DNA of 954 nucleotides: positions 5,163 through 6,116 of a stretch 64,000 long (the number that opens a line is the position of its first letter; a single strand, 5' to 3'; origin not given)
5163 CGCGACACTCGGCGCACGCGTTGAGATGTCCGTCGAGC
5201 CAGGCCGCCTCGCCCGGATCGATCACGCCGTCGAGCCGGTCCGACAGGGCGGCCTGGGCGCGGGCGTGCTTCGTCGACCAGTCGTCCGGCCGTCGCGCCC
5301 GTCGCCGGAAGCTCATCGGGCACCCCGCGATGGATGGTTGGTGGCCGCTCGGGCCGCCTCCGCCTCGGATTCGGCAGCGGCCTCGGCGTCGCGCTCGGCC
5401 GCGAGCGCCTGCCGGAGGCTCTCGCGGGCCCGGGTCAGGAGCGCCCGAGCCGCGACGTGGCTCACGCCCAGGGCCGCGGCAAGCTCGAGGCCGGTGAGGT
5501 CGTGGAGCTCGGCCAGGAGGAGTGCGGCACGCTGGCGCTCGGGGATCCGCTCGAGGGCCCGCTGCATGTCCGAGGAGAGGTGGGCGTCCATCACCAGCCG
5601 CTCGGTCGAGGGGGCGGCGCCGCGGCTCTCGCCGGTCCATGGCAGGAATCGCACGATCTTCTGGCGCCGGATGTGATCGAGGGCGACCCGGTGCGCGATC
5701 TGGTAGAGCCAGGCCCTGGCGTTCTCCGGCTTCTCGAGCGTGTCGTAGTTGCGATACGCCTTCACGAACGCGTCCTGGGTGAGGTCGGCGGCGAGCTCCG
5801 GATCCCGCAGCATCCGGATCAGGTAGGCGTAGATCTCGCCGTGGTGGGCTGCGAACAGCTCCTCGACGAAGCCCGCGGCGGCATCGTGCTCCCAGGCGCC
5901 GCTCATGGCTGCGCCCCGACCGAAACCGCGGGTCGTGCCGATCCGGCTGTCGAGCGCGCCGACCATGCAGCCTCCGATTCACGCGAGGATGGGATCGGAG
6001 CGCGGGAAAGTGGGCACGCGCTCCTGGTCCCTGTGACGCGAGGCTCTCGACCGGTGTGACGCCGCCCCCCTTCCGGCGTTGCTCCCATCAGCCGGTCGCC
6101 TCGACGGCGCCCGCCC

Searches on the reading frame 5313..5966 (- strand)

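Call 87: search_protein_families(library=pfam, proteins=[window:5313-5966:-], max_evalue=0.0001)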
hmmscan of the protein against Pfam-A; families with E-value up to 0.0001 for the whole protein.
window:5313-5966:- (217 aa): 3 families
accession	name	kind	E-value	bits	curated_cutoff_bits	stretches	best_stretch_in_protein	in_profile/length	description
PF04542.20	Sigma70_r2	-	2.6e-18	66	24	1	37-103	1-69/71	Sigma-70 region 2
PF08281.18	Sigma70_r4_2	-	3e-10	40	25.7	1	134-184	4-54/54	Sigma-70, region 4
PF04545.22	Sigma70_r4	-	1.8e-06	27.8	24.1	1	137-186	1-50/50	Sigma-70, region 4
